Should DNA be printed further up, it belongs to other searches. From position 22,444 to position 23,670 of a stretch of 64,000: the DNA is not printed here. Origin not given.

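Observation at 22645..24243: Zinc-ribbon pseudokinase fused to an intact PP2C phosphatase (first of two paralogs)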

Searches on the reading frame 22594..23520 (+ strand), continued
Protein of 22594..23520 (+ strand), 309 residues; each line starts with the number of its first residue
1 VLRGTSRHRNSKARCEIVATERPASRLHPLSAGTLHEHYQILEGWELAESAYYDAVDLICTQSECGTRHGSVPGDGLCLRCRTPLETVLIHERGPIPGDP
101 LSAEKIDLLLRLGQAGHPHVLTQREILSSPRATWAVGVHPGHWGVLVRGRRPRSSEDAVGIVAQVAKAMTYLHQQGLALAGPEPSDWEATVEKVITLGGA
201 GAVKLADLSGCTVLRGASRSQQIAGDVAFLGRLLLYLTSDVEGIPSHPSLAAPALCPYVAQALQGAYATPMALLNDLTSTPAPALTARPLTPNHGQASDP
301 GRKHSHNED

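Call 58: fold_search(model_id=the predicted structure, library=pdb)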
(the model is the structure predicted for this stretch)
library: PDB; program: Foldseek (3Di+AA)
matches with E <= 10: 1996; with E <= 0.001: 1903
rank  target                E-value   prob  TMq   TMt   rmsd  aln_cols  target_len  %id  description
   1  2ivu                  6.3e-09  1.00  0.51  0.50   8.0       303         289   15  Crystal structure of phosphorylated RET tyrosine kinase domain complexed with the inhibitor ZD6474 (released 2006-08-10)
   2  8ie5                  7.6e-09  1.00  0.50  0.52   6.1       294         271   11  Crystal structure of DAPK1 in complex with oxyresveratrol (released 2023-05-24)
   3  9d4v_A                1.1e-08  1.00  0.54  0.53   6.4       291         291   12  Structure of PAK1 in complex with compound 7 (released 2025-04-02)
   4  3gu8                  1.1e-08  1.00  0.51  0.52   6.3       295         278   11  Crystal structure of DAPKL93G with N6-cyclopentyladenosine (released 2010-03-09)
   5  5amn                  1.1e-08  1.00  0.49  0.48   6.5       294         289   15  The Discovery of 2-Substituted Phenol Quinazolines as Potent and Selective RET Kinase Inhibitors (released 2016-02-17)
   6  5dey_A                1.3e-08  1.00  0.50  0.48   7.3       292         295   11  Crystal structure of PAK1 in complex with an inhibitor compound G-5555 (released 2016-01-27)
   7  7q52                  1.6e-08  1.00  0.52  0.48   6.1       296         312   16  Crystal structure of S/T protein kinase PknG from Mycobacterium tuberculosis in complex with inhibitor L2W (released 2022-06-22)
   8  2qr7                  1.7e-08  1.00  0.52  0.50   5.5       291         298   12  2.0A X-ray structure of C-terminal kinase domain of p90 ribosomal S6 kinase 2: Se-Met derivative (released 2007-12-11)
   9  3umw                  2.0e-08  1.00  0.57  0.61   4.9       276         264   13  Crystal structure of Pim1 kinase in complex with inhibitor (Z)-2-[(1H-indazol-3-yl)methylene]-6-methoxy-7-(piperazin-1-y (released 2012-10-03)
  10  5auv                  2.0e-08  1.00  0.51  0.52   6.2       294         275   11  Crystal structure of DAPK1 in complex with apigenin. (released 2015-10-07)
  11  2wnt_B                2.2e-08  1.00  0.52  0.52   5.6       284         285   16  Crystal Structure of the Human Ribosomal protein S6 kinase (released 2009-08-25)
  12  4bky                  2.2e-08  1.00  0.49  0.45   6.5       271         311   17  Crystal structure of unphosphorylated Maternal Embryonic Leucine zipper Kinase (MELK) in complex with pyrrolopyrazole in (released 2013-08-21)
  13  2wnt_A                2.7e-08  1.00  0.53  0.53   5.4       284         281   14  Crystal Structure of the Human Ribosomal protein S6 kinase (released 2009-08-25)
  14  9d4w_A                2.7e-08  1.00  0.53  0.52   6.0       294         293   12  Structure of PAK1 in complex with compound 12 (released 2025-04-02)
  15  7sui                  2.7e-08  1.00  0.50  0.54   5.8       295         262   13  Structure of CHK1 10-pt. mutant complex with LRRK2 inhibitor 22 (released 2022-01-12)
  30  3otv_C                5.1e-08  1.00  0.55  0.60   5.6       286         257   16  Crystal structure of the intracellular domain of Rv3910 from Mycobacterium tuberculosis (released 2012-02-08)
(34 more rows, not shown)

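Call 60: list_cluster_members(proteins=[P0004, P0005, P0009, P0013, P0032, P0043, P0054, P0063, P0067, P0020])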
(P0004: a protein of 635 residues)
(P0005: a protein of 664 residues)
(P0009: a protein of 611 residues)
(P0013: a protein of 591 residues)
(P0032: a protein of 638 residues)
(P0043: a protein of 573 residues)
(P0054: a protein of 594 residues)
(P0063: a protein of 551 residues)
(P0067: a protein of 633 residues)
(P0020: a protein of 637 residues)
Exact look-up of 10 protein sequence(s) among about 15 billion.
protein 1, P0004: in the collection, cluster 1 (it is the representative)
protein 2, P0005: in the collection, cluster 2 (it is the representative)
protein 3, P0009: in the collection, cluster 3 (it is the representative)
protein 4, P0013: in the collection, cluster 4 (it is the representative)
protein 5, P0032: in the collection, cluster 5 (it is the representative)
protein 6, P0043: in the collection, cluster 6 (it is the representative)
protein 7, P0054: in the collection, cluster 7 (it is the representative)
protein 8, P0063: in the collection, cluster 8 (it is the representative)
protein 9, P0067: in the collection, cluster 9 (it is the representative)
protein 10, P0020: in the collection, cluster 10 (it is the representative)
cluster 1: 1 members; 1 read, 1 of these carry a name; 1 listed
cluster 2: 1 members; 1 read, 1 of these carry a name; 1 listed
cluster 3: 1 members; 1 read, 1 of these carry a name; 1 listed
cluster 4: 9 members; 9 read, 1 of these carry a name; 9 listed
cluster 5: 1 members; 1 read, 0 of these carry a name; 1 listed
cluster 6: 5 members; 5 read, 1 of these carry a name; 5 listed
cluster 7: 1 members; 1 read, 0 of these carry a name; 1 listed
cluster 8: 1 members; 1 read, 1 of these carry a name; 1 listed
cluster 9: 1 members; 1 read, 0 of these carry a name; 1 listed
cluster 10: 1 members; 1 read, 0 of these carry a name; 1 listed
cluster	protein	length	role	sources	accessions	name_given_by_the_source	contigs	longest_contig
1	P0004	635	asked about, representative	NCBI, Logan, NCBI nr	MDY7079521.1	MAG: SpoIIE family protein phosphatase [Chloroflexota bacterium] | SpoIIE family protein phosphatase [Chloroflexota bacterium]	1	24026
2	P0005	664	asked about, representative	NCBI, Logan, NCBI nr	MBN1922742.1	MAG: protein phosphatase 2C domain-containing protein [Anaerolineae bacterium] | protein phosphatase 2C domain-containing protein [Anaerolineae bacterium]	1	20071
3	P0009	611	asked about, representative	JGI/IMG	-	serine/threonine protein phosphatase PrpC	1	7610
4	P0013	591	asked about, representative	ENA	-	-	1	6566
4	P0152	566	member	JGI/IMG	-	protein phosphatase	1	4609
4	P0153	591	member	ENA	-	-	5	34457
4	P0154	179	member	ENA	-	-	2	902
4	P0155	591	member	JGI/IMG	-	-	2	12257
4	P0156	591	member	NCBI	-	-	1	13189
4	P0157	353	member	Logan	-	-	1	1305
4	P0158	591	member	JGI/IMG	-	-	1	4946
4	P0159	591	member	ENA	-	-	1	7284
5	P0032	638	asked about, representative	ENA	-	-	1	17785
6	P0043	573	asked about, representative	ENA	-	-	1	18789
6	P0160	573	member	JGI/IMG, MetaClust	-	\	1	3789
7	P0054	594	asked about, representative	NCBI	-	-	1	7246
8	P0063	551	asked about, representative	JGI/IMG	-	serine/threonine protein phosphatase PrpC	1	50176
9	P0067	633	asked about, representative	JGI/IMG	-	-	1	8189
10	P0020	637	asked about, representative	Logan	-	-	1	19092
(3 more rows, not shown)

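Call 61: find_encoding_contigs(protein=P0004, flank=10000, max_places=2)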
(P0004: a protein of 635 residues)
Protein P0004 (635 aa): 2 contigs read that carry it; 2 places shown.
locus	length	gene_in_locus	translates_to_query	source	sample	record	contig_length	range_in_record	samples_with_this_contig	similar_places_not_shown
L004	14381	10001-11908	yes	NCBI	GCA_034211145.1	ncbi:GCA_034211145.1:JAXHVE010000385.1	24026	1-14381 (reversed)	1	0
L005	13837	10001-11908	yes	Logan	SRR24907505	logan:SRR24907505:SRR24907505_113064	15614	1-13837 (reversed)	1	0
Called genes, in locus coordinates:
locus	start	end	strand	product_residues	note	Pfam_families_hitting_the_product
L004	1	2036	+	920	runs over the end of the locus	PF16697:Yop-YscD_cpl, PF00498:FHA, PF16697:Yop-YscD_cpl, PF00005:ABC_tran, PF13304:AAA_21 (weak), PF01061:ABC2_membrane, PF12698:ABC2_membrane_3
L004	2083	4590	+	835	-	PF00069:Pkinase, PF07714:PK_Tyr_Ser-Thr, PF01636:APH (faint), PF03109:ABC1 (weak)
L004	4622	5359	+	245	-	-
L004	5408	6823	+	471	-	PF13519:VWA_2, PF00092:VWA, PF13768:VWA_3 (weak)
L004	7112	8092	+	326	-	PF08378:NERD, PF16697:Yop-YscD_cpl (weak), PF00498:FHA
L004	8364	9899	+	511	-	PF00069:Pkinase, PF07714:PK_Tyr_Ser-Thr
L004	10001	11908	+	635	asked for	PF12773:DZR (faint), PF13240:Zn_Ribbon_1 (weak), PF13248:Zn_ribbon_3 (weak), PF00481:PP2C, PF13672:PP2C_2, PF07228:SpoIIE, PF00481:PP2C (weak)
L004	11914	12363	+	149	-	-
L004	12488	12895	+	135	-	PF00293:NUDIX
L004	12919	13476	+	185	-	-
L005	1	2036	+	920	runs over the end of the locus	PF16697:Yop-YscD_cpl, PF00498:FHA, PF16697:Yop-YscD_cpl, PF00005:ABC_tran, PF13304:AAA_21 (weak), PF01061:ABC2_membrane, PF12698:ABC2_membrane_3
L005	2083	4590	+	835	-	PF00069:Pkinase, PF07714:PK_Tyr_Ser-Thr, PF01636:APH (faint), PF03109:ABC1 (weak)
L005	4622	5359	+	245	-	-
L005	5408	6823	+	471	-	PF13519:VWA_2, PF00092:VWA, PF13768:VWA_3 (weak)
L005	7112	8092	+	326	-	PF08378:NERD, PF16697:Yop-YscD_cpl (weak), PF00498:FHA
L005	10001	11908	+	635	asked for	PF12773:DZR (faint), PF13240:Zn_Ribbon_1 (weak), PF13248:Zn_ribbon_3 (weak), PF00481:PP2C, PF13672:PP2C_2, PF07228:SpoIIE, PF00481:PP2C (weak)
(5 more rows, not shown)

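Call 62: find_encoding_contigs(protein=P0063, flank=10000, max_places=1)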
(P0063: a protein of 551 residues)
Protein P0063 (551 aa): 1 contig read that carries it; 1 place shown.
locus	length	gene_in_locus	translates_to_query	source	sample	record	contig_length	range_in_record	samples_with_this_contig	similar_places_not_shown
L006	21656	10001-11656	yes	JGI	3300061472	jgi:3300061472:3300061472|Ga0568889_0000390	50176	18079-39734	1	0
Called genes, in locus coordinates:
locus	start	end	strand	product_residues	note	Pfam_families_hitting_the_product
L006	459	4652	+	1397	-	PF13401:AAA_22 (faint), PF00437:T2SSE (faint), PF01580:FtsK_SpoIIIE, PF05729:NACHT (faint), PF05872:HerA_C (faint), PF13191:AAA_16 (faint), PF13481:AAA_25 (faint), PF01580:FtsK_SpoIIIE, +1 more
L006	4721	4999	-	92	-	PF06013:WXG100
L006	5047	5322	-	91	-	PF06013:WXG100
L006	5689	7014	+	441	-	PF06013:WXG100 (weak)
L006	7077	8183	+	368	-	PF06013:WXG100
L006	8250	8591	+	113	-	-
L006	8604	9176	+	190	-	PF08817:YukD, PF00498:FHA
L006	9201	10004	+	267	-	PF16697:Yop-YscD_cpl (faint), PF00498:FHA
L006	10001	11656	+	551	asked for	PF00481:PP2C, PF13672:PP2C_2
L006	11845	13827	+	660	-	PF00092:VWA, PF13519:VWA_2, PF16697:Yop-YscD_cpl, PF00498:FHA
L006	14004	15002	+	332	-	PF00481:PP2C, PF07228:SpoIIE (weak), PF13672:PP2C_2 (faint)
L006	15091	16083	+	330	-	PF00069:Pkinase, PF07714:PK_Tyr_Ser-Thr, PF01636:APH (faint), PF03109:ABC1 (weak)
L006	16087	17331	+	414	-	PF13240:Zn_Ribbon_1 (weak), PF00069:Pkinase, PF07714:PK_Tyr_Ser-Thr, PF03109:ABC1 (weak)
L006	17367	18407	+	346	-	PF12773:DZR (faint), PF13240:Zn_Ribbon_1 (weak), PF00498:FHA, PF16697:Yop-YscD_cpl (weak)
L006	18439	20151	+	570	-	PF00069:Pkinase, PF07714:PK_Tyr_Ser-Thr, PF03109:ABC1 (weak)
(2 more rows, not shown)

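Call 63: find_encoding_contigs(protein=P0032, flank=10000, max_places=1)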
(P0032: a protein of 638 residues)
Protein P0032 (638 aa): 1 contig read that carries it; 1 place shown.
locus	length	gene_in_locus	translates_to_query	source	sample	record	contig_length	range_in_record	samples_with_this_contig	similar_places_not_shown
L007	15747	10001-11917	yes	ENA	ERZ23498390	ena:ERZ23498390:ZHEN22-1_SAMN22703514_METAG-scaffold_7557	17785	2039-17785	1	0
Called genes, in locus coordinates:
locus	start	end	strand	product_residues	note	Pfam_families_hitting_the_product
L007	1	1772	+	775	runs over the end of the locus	PF02861:Clp_N, PF02861:Clp_N, PF13191:AAA_16 (weak), PF00004:AAA, PF17871:AAA_lid_9, PF07724:AAA_2, PF07728:AAA_5, PF10431:ClpB_D2-small, +10 more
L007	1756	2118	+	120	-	PF16697:Yop-YscD_cpl, PF00498:FHA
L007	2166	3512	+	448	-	PF00481:PP2C, PF13672:PP2C_2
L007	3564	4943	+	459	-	PF00092:VWA, PF13768:VWA_3, PF13519:VWA_2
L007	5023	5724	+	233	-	PF12773:DZR (weak), PF13240:Zn_Ribbon_1 (faint), PF00498:FHA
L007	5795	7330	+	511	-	PF00069:Pkinase, PF07714:PK_Tyr_Ser-Thr, PF01636:APH (faint), PF03109:ABC1 (weak), PF14531:Kinase-like (weak), PF00515:TPR_1 (faint), PF07719:TPR_2 (faint), PF13181:TPR_8 (faint), +8 more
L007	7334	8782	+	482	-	PF00092:VWA, PF13519:VWA_2 (weak), PF13768:VWA_3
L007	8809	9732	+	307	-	PF16697:Yop-YscD_cpl (weak), PF00498:FHA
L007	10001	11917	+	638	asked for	PF12773:DZR (faint), PF13240:Zn_Ribbon_1 (weak), PF00069:Pkinase, PF07714:PK_Tyr_Ser-Thr, PF00481:PP2C, PF07228:SpoIIE (weak), PF13672:PP2C_2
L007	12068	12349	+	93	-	PF13240:Zn_Ribbon_1 (weak)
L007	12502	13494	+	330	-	PF00069:Pkinase, PF07714:PK_Tyr_Ser-Thr, PF03109:ABC1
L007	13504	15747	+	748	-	?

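Call 64: find_encoding_contigs(protein=P0043, flank=10000, max_places=1)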
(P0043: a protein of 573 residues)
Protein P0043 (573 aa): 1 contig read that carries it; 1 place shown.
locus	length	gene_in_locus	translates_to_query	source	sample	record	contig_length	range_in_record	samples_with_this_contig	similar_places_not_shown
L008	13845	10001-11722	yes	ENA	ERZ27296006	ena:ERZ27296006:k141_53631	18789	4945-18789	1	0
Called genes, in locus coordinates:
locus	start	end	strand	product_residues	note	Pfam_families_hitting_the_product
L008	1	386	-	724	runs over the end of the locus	PF02730:AFOR_N, PF01314:AFOR_C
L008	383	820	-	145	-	PF13237:Fer4_10 (weak), PF13187:Fer4_9 (weak), PF13247:Fer4_11 (weak), PF12838:Fer4_7, PF13187:Fer4_9, PF13484:Fer4_16 (weak), PF14697:Fer4_21 (weak), PF13237:Fer4_10, +9 more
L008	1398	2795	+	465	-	PF00092:VWA, PF13519:VWA_2 (weak), PF13768:VWA_3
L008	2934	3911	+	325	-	PF08378:NERD, PF16697:Yop-YscD_cpl, PF00498:FHA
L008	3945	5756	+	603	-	PF00641:Zn_ribbon_RanBP (faint), PF12773:DZR, PF13248:Zn_ribbon_3 (faint), PF24463:DUF7577 (faint), PF12773:DZR, PF13240:Zn_Ribbon_1 (weak), PF00069:Pkinase, PF07714:PK_Tyr_Ser-Thr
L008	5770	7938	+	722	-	PF12773:DZR (weak), PF13240:Zn_Ribbon_1, PF13248:Zn_ribbon_3 (weak), PF00069:Pkinase, PF07714:PK_Tyr_Ser-Thr, PF01636:APH (faint)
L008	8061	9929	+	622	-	PF13240:Zn_Ribbon_1, PF00069:Pkinase, PF07714:PK_Tyr_Ser-Thr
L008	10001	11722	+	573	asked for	PF12773:DZR (faint), PF13240:Zn_Ribbon_1 (weak), PF00069:Pkinase (weak), PF00481:PP2C, PF13672:PP2C_2, PF07228:SpoIIE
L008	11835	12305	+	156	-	PF00293:NUDIX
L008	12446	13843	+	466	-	?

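Call 81: find_homologous_proteins(query=A5, max_evalue=1e-10)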
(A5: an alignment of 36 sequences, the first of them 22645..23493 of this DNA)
Query A5 (36 sequences) (283 aa, profile of the alignment): 15 proteins with E <= 1e-10 among 8000 candidates.
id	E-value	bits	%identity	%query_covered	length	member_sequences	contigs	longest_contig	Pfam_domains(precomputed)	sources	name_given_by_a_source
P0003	3.4e-80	287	43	96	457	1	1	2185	PF13672.12,PF00481.27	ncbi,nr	ncbi:MAG: protein phosphatase 2C domain-containing protein, partial [Chloroflexota bacterium]|nr:pro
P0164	1.0e-67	246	21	57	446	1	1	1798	PF03168.20,PF13240.12,PF12773.14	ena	-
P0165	6.3e-60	221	36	9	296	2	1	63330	-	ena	-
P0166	6.9e-54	201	36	9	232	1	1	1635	-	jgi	-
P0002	1.8e-41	160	50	75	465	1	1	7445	PF13672.12,PF00481.27,PF07228.18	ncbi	ncbi:MAG: protein phosphatase 2C domain-containing protein [Anaerolineae bacterium]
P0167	2.1e-41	160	-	-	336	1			PF13672.12,PF00481.27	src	-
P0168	3.3e-40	156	-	-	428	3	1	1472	PF13672.12,PF00481.27,PF07228.18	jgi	jgi:serine/threonine protein phosphatase PrpC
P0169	4.7e-34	136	36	9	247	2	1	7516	PF13240.12,PF12773.14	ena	-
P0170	2.2e-32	130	25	8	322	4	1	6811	-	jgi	jgi:protein phosphatase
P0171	1.3e-31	128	-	-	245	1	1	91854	-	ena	-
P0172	5.8e-29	119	-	-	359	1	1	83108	PF13672.12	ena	-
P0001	1.6e-27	114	92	50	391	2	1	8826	PF13672.12,PF00481.27,PF07228.18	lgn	-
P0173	8.3e-17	79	-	-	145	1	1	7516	-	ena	-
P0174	1.5e-14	72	-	-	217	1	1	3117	-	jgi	jgi:hypothetical protein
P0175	4.7e-13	67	36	9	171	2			PF13240.12,PF12773.14,PF13248.12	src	-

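Call 82: list_cluster_members(proteins=[P0006, P0007, P0008, P0010, P0011, P0015, P0016, P0022, P0045, P0051])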
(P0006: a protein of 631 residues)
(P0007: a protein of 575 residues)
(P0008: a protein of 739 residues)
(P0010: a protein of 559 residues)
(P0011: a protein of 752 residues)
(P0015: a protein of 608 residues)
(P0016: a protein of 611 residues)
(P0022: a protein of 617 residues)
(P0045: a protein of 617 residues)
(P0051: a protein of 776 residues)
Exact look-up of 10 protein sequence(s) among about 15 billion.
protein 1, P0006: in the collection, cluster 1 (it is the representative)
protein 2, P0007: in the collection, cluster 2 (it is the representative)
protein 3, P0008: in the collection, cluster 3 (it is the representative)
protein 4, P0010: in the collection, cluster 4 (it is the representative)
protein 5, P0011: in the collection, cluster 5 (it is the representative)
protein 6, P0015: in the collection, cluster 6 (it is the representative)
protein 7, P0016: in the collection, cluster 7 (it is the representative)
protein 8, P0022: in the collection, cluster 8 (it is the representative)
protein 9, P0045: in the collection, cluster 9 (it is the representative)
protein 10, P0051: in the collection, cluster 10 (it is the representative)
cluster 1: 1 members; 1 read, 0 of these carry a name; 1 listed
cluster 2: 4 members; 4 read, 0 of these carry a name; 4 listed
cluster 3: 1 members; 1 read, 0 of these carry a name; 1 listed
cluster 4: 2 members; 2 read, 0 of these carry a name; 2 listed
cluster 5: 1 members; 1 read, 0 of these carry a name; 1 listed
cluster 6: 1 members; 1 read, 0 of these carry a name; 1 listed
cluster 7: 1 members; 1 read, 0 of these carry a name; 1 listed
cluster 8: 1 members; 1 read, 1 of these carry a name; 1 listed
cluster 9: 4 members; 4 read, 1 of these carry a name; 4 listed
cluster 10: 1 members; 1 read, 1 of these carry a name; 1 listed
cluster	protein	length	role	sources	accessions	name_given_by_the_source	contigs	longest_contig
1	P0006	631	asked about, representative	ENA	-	-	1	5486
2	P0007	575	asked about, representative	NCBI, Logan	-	-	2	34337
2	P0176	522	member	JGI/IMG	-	-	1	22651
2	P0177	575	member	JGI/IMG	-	-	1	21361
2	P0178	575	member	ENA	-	-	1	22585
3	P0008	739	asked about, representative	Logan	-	-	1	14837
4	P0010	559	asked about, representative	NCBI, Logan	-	-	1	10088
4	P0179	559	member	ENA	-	-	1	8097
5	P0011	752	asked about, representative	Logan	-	-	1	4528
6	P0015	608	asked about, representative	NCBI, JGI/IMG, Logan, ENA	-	-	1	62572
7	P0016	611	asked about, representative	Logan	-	-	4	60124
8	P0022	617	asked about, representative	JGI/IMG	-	serine/threonine protein phosphatase PrpC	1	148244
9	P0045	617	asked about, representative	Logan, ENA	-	-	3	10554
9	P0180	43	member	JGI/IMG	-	hypothetical protein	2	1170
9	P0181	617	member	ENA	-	-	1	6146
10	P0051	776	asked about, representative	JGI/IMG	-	serine/threonine protein phosphatase PrpC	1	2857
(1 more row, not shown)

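Call 83: find_encoding_contigs(protein=P0015, flank=10000, max_places=1)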
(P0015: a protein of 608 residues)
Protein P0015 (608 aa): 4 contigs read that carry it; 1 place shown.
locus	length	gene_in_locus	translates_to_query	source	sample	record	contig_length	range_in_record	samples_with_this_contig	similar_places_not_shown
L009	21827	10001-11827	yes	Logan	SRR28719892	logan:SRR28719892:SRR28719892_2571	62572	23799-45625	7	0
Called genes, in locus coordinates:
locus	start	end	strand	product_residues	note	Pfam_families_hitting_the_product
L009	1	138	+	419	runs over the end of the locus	PF00092:VWA, PF13519:VWA_2, PF13768:VWA_3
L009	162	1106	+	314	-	PF07191:Zn_ribbon_6 (faint), PF12773:DZR, PF13240:Zn_Ribbon_1 (weak), PF12773:DZR, PF13248:Zn_ribbon_3 (weak), PF13240:Zn_Ribbon_1 (weak), PF00498:FHA, PF16697:Yop-YscD_cpl (weak), +6 more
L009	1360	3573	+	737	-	PF00069:Pkinase, PF07714:PK_Tyr_Ser-Thr, PF03109:ABC1 (weak)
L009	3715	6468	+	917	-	PF13248:Zn_ribbon_3 (faint), PF16697:Yop-YscD_cpl, PF00498:FHA, PF16697:Yop-YscD_cpl, PF00005:ABC_tran, PF13304:AAA_21 (weak), PF01061:ABC2_membrane, PF12698:ABC2_membrane_3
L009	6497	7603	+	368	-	PF12773:DZR (weak), PF13240:Zn_Ribbon_1 (weak), PF13248:Zn_ribbon_3 (weak), PF24463:DUF7577 (weak)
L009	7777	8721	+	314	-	PF01435:Peptidase_M48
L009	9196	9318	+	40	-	-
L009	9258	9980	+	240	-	PF00069:Pkinase, PF01636:APH (faint), PF07714:PK_Tyr_Ser-Thr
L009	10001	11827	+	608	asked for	PF00481:PP2C, PF13672:PP2C_2, PF07228:SpoIIE (weak)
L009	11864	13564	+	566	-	PF00069:Pkinase, PF03109:ABC1 (faint), PF07714:PK_Tyr_Ser-Thr, PF13355:ARC6-like_IMS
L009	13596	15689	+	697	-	PF01551:Peptidase_M23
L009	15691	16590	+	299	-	-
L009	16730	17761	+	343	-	PF00089:Trypsin, PF13365:Trypsin_2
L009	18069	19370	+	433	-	PF00069:Pkinase, PF03109:ABC1, PF07714:PK_Tyr_Ser-Thr, PF01636:APH (faint), PF06271:RDD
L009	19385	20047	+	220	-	-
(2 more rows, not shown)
